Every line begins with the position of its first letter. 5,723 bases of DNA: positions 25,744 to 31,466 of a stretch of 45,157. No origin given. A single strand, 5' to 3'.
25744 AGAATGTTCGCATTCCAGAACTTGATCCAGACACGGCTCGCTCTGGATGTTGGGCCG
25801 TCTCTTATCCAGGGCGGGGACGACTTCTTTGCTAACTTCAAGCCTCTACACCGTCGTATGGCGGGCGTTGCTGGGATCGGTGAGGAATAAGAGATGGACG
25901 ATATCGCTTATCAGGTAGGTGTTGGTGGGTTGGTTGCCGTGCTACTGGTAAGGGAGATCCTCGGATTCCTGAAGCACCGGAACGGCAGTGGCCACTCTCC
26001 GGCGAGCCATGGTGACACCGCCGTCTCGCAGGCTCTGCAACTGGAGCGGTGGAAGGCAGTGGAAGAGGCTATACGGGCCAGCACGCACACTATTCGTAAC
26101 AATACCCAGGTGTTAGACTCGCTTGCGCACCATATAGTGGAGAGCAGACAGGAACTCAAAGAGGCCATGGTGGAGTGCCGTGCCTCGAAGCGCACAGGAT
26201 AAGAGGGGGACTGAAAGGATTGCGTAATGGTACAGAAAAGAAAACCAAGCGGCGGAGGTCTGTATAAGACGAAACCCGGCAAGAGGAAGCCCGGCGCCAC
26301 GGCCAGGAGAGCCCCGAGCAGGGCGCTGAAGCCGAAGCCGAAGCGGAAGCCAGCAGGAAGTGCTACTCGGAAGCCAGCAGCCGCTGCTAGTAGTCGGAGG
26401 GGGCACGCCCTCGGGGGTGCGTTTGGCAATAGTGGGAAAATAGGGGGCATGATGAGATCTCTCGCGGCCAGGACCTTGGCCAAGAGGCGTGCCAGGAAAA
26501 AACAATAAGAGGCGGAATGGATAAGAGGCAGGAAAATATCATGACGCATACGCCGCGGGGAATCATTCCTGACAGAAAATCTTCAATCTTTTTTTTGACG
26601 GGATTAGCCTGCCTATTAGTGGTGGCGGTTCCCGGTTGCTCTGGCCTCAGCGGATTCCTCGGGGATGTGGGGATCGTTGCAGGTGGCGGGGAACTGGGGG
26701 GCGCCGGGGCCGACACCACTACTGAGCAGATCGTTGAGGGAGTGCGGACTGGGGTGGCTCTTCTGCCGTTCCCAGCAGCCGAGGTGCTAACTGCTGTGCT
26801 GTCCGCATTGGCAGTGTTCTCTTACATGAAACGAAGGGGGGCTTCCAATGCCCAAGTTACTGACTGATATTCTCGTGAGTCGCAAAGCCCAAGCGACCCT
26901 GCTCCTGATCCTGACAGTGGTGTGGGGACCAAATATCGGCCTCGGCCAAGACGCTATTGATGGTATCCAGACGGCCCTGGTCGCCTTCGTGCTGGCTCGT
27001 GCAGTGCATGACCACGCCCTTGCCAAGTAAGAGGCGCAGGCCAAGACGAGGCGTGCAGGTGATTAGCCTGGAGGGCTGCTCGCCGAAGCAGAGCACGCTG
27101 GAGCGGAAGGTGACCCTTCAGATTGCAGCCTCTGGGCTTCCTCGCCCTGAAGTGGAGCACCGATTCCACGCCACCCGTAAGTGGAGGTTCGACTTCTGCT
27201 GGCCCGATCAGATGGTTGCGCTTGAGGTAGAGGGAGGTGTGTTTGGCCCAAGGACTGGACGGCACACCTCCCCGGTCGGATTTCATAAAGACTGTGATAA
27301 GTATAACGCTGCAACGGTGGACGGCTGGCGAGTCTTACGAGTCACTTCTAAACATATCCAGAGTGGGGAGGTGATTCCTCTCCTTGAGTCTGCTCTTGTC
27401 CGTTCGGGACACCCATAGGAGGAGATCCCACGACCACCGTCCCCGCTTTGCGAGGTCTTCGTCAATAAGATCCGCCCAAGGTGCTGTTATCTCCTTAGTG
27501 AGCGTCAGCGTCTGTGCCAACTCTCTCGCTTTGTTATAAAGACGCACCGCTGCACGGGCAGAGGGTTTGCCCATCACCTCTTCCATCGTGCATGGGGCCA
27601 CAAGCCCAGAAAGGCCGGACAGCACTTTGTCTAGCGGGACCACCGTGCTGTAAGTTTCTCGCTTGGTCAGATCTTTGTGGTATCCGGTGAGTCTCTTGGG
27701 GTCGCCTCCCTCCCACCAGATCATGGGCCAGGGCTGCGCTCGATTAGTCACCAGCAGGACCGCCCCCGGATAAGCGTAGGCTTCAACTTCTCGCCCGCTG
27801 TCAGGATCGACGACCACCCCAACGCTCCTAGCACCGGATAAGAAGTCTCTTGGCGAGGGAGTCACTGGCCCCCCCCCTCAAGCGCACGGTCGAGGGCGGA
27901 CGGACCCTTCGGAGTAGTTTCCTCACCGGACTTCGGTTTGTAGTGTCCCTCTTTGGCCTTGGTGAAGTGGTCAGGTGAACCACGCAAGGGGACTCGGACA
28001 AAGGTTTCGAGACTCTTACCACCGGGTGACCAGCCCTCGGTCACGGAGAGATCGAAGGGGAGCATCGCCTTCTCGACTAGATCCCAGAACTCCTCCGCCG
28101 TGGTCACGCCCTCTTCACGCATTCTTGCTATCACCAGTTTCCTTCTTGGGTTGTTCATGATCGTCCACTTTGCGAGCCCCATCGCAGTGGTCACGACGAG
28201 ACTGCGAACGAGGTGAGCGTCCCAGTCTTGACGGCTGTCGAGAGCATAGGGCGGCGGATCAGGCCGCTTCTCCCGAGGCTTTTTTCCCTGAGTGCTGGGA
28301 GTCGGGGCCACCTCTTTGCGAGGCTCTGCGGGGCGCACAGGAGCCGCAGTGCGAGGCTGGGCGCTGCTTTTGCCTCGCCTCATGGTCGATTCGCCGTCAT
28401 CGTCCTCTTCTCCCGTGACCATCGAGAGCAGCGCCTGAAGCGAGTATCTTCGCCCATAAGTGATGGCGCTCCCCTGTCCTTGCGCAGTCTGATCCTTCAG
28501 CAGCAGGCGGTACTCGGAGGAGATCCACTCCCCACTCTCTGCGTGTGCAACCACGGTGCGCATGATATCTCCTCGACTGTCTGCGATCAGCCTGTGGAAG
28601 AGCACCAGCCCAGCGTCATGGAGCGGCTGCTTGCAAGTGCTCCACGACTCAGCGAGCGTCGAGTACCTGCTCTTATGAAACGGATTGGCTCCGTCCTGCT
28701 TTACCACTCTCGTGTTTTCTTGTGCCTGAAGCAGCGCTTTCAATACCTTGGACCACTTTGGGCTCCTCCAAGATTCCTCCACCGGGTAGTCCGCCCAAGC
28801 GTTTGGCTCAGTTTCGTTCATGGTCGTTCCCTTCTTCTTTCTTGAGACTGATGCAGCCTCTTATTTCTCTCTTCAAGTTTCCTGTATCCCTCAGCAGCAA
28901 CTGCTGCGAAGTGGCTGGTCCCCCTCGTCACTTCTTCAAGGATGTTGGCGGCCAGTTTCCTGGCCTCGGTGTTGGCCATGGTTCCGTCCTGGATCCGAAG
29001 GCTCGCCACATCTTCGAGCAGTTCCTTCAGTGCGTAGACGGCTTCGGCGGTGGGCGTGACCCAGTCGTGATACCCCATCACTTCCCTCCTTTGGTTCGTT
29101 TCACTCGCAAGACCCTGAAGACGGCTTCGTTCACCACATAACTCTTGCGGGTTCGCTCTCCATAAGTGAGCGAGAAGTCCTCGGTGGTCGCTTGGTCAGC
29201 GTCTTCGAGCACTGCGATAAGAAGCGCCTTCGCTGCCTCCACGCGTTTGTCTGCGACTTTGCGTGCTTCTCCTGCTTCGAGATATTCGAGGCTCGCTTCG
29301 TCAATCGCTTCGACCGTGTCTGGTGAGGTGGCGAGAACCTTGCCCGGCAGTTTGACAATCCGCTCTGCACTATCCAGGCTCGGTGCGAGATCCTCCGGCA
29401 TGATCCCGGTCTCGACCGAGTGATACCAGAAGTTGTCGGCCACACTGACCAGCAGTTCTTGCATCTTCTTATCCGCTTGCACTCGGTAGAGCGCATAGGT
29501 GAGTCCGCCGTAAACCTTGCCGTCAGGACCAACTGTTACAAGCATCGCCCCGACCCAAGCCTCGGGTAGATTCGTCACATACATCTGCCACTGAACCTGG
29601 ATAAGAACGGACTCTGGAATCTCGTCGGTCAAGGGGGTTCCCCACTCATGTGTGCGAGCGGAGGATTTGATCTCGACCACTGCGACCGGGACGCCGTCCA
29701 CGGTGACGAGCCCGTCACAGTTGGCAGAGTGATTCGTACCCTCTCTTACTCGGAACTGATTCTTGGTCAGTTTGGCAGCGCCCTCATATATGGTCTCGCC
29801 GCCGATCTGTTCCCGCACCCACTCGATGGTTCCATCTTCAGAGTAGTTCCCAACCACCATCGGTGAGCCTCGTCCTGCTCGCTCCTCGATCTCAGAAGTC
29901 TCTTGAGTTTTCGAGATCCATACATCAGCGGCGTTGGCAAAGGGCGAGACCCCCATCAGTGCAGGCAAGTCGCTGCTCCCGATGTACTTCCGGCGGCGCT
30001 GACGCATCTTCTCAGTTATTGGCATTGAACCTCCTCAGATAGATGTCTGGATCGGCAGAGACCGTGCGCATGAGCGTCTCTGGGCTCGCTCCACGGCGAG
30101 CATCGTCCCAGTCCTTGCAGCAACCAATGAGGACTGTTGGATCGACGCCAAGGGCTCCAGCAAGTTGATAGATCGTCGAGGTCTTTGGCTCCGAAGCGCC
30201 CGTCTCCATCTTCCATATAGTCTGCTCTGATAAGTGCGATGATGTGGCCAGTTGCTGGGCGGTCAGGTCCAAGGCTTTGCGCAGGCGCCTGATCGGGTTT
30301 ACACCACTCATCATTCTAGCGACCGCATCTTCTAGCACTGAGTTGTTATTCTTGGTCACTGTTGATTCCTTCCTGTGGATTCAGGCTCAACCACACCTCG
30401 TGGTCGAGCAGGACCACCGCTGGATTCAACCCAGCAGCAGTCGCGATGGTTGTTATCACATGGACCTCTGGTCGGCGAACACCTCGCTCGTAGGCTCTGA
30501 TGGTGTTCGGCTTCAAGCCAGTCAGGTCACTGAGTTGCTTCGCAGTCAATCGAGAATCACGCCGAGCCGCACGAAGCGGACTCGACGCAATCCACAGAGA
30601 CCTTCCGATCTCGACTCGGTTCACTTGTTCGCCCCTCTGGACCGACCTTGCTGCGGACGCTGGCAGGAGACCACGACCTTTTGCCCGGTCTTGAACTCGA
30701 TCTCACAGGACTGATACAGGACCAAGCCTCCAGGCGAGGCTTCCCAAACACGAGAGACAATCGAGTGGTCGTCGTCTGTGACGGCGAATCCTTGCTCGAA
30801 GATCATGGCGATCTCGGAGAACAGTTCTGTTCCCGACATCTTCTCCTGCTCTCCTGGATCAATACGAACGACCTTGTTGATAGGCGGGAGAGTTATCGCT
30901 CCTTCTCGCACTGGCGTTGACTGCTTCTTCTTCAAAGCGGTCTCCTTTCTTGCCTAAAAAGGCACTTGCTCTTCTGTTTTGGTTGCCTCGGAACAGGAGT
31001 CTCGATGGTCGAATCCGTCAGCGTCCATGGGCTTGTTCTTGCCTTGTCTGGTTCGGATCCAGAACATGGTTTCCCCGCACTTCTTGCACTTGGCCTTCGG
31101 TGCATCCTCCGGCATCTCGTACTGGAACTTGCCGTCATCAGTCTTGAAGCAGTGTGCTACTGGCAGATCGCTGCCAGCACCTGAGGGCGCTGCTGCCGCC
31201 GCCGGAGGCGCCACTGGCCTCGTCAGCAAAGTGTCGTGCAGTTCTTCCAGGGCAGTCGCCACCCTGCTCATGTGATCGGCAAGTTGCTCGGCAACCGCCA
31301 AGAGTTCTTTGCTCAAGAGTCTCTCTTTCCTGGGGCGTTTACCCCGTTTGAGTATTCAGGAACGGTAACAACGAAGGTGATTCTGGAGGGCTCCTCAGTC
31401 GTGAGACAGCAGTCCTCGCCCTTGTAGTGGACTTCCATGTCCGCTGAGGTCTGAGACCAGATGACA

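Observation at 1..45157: Heptamer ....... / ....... is over-represented more than 10-fold, independent of reading frame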

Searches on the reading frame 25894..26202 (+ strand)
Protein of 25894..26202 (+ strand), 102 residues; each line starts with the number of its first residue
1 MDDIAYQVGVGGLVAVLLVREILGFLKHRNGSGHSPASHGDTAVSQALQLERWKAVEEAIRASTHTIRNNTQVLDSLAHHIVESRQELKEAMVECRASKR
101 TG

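Call 56: search_protein_families(library=pfam, proteins=[window:25894-26202:+], max_evalue=0.1)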
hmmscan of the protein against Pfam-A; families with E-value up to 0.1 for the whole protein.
window:25894-26202:+ (102 aa): 1 family
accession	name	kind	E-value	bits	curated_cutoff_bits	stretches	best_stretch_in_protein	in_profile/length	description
PF02050.21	FliJ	-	0.073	13.7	28.4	1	44-96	39-90/123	Flagellar FliJ protein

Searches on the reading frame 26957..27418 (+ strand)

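Call 20: search_protein_families(library=pfam, proteins=[window:26957-27418:+], max_evalue=0.01)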
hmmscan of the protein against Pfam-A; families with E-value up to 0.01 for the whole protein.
window:26957-27418:+ (153 aa): 0 families

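Call 34: search_protein_families(library=phrogs, proteins=[window:26957-27418:+], max_evalue=0.01)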
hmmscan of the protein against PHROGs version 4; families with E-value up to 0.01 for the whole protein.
window:26957-27418:+ (153 aa): 2 families
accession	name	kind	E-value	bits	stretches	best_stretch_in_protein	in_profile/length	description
phrog_503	-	unknown function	4e-32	111.9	1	37-149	23-132/144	-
phrog_12476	-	unknown function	3.3e-08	34.3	1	76-149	2-73/85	-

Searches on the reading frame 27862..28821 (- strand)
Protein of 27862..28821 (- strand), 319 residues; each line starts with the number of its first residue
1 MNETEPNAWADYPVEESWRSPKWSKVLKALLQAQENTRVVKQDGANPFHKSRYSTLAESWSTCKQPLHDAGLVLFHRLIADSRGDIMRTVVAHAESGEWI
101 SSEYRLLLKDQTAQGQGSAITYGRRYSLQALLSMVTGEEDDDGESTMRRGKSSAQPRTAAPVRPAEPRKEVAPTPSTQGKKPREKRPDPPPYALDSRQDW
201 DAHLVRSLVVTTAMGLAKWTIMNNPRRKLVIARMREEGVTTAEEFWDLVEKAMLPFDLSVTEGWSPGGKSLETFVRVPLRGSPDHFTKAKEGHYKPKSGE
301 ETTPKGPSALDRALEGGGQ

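Call 9: search_protein_families(library=pfam, proteins=[window:27862-28821:-], max_evalue=0.01)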
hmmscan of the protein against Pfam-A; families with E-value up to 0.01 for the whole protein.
window:27862-28821:- (319 aa): 1 family
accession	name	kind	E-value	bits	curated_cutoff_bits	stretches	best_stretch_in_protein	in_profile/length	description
PF04404.17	ERF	-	1.3e-18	67.9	25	1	28-153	3-136/153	ERF superfamily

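Call 52: find_related_loci(query=window:27862-28821:-, collection=viral_contigs, flank=10000)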
Query window:27862-28821:- (319 aa) in viral_contigs; peptide patterns used: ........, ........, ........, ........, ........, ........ (x = any residue, [..] = any of these).
3 stretches matched a pattern; 3 encode a relative of the query (tblastn E <= 1e-3); 3 distinct loci.
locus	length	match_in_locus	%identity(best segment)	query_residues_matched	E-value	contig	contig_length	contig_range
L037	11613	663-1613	100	1-317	0e+0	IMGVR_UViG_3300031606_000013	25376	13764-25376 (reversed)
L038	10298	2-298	99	218-316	4e-62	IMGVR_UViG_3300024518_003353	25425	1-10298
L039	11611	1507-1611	46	109-143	1e-4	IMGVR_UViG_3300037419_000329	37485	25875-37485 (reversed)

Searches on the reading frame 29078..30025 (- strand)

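Call 9: search_protein_families(library=pfam, proteins=[window:29078-30025:-], max_evalue=0.01)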
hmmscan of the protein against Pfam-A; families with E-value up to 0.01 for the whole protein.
window:29078-30025:- (315 aa): 2 families
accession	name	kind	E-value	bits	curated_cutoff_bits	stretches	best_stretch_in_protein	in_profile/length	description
PF09588.16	YqaJ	-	1.1e-13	52.1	22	1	9-152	4-148/150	YqaJ-like viral recombinase domain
PF04313.20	HSDR_N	-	0.0097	16.2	25.1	0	89-125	116-150/198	Type I restriction enzyme R protein N terminus (HSDR_N)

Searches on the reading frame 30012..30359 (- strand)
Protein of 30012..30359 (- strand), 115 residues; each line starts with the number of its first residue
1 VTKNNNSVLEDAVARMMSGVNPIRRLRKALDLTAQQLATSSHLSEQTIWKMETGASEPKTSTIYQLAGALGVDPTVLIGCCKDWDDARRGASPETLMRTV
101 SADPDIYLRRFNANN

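Call 33: search_protein_families(library=phrogs, proteins=[window:30012-30359:-], max_evalue=0.01)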
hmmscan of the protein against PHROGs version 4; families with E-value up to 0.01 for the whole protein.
window:30012-30359:- (115 aa): 21 families
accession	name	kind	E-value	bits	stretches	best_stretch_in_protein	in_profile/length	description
phrog_5823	-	transcription regulation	4.7e-11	43.5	1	22-81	10-70/404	transcriptional regulator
phrog_4836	-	transcription regulation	1.5e-09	38.7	1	17-78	74-135/194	CII-like regulator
phrog_3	-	transcription regulation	3.5e-08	34.6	1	14-75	84-143/430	transcriptional repressor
phrog_8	-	transcription regulation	5e-08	33.8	1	23-79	163-217/346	transcriptional regulator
phrog_4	-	transcription regulation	8e-08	32.7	1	16-78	134-192/400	transcriptional repressor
phrog_2439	-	transcription regulation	2.1e-07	31.1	1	23-77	12-66/367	transcriptional regulator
phrog_7241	-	transcription regulation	2.6e-07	31.7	1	8-78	51-121/122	transcriptional regulator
phrog_2967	-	transcription regulation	1.3e-06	29.2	1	23-79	15-71/225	transcriptional regulator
phrog_4739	-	unknown function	2.8e-06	28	1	21-79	70-128/167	-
phrog_2328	-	transcription regulation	1.5e-05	25.8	1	24-83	21-80/128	transcriptional repressor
phrog_38027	-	transcription regulation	9.6e-05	23.4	1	24-78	76-128/143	transcriptional repressor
phrog_3949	-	transcription regulation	0.00011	23.3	1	26-75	21-70/161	transcriptional repressor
phrog_2104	-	unknown function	0.00018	22.7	1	20-63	41-84/103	-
phrog_1373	-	transcription regulation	0.00018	22.5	1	23-81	68-126/166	transcriptional regulator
phrog_7950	-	transcription regulation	0.00023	22.2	1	24-61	13-49/68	transcriptional repressor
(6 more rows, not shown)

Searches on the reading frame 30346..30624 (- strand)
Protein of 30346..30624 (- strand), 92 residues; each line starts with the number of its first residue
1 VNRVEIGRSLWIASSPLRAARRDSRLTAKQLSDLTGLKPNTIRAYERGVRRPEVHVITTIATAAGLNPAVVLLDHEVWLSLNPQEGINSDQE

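Call 33: search_protein_families(library=phrogs, proteins=[window:30346-30624:-], max_evalue=0.01)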
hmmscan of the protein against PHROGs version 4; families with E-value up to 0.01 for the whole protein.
window:30346-30624:- (92 aa): 15 families
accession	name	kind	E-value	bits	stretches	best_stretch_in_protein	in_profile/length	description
phrog_2328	-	transcription regulation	5.1e-08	33.8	1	17-68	20-71/128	transcriptional repressor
phrog_2439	-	transcription regulation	5.5e-07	29.8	1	14-72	9-67/367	transcriptional regulator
phrog_8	-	transcription regulation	1.5e-06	28.9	1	18-76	165-220/346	transcriptional regulator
phrog_2967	-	transcription regulation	2.3e-06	28.3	1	16-75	14-73/225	transcriptional regulator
phrog_5823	-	transcription regulation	4.6e-06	27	1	17-70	11-65/404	transcriptional regulator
phrog_2104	-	unknown function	5.8e-06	27.4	1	12-63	39-90/103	-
phrog_7241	-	transcription regulation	1.8e-05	25.8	1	14-69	63-118/122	transcriptional regulator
phrog_147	-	transcription regulation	3.4e-05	25.2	1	17-61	9-54/100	transcriptional regulator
phrog_4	-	transcription regulation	7.6e-05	22.9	1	17-74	141-194/400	transcriptional repressor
phrog_3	-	transcription regulation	0.00012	23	1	15-67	91-141/430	transcriptional repressor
phrog_1373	-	transcription regulation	0.00016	22.7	1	17-76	68-127/166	transcriptional regulator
phrog_4836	-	transcription regulation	0.00062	20.4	1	17-75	80-138/194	CII-like regulator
phrog_638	-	transcription regulation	0.0013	19.6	1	24-73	16-65/145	transcriptional regulator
phrog_11671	-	unknown function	0.0032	18.6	0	26-49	8-31/146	-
phrog_4441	-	DNA, RNA and nucleotide metabolism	0.0095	17.2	0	29-75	22-68/98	HTH DNA binding protein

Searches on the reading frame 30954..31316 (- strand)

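Call 33: search_protein_families(library=phrogs, proteins=[window:30954-31316:-], max_evalue=0.01)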
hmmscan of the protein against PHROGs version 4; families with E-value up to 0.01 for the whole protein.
window:30954-31316:- (120 aa): 2 families
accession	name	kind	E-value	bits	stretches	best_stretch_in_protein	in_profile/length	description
phrog_5984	-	unknown function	2.8e-06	28.9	1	73-100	6-33/90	-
phrog_4188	-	unknown function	0.0077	17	0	56-82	18-44/50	-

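Call 56: search_protein_families(library=pfam, proteins=[window:30954-31316:-], max_evalue=0.1)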
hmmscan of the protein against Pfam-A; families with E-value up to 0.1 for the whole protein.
window:30954-31316:- (120 aa): 0 families
